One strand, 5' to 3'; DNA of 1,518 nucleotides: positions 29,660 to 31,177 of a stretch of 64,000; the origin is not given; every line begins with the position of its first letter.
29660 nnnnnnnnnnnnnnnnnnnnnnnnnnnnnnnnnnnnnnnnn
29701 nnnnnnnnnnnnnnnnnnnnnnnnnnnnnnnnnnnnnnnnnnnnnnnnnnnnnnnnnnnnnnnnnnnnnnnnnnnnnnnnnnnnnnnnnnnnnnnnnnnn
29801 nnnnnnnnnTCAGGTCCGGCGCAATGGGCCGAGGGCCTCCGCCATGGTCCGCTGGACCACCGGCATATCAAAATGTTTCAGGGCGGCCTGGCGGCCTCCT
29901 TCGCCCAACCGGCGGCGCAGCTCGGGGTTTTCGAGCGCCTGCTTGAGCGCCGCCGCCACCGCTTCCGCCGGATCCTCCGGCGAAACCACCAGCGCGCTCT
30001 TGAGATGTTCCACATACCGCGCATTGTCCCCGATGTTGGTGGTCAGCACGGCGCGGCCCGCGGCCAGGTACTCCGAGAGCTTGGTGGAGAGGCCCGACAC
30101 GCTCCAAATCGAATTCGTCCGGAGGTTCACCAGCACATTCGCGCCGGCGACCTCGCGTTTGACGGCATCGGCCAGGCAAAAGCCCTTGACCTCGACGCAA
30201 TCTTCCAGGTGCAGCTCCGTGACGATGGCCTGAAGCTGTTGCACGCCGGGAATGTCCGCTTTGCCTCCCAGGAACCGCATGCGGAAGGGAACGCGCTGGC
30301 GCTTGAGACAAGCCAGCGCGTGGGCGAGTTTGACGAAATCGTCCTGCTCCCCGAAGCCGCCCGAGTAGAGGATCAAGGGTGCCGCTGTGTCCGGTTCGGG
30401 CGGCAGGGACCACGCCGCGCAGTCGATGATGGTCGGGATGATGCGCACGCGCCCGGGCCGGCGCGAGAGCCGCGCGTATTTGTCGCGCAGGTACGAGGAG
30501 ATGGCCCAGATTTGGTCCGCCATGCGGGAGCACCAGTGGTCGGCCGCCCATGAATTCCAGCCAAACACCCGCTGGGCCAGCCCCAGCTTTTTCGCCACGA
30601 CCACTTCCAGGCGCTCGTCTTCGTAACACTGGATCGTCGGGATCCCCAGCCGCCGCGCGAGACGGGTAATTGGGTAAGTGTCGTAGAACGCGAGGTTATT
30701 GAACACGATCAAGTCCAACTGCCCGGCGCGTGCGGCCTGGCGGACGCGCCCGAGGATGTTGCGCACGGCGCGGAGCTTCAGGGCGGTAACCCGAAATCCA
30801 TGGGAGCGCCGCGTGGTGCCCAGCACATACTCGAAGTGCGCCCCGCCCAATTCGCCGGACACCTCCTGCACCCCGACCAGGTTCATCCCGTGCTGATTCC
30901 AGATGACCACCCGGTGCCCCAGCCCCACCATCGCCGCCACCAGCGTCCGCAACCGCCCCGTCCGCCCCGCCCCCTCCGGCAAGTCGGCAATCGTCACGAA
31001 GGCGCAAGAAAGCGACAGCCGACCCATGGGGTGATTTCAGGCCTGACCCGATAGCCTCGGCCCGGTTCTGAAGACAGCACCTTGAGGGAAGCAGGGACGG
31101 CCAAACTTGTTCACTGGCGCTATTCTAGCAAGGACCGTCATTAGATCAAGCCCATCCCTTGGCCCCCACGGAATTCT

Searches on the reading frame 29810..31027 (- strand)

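Call 11: search_protein_families(library=pfam, proteins=[window:29810-31027:-], max_evalue=0.001)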
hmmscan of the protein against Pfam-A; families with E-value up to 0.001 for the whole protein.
window:29810-31027:- (405 aa): 5 families
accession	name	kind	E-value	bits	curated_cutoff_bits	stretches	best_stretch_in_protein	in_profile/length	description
PF00534.26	Glycos_transf_1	-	1.1e-18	67.8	26.4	1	214-380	13-171/172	Glycosyl transferases group 1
PF13692.12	Glyco_trans_1_4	-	1.5e-15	58.1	27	1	217-367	2-142/142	Glycosyl transferases group 1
PF13579.12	Glyco_trans_4_4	-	3.4e-13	50.7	29.7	1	25-198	6-156/158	Glycosyl transferase 4-like domain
PF13439.12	Glyco_transf_4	-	6.1e-10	39.8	28.5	1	26-203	8-168/170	Glycosyltransferase Family 4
PF13524.12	Glyco_trans_1_2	-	1.4e-06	28.7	25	1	300-387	51-134/144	Glycosyl transferase-like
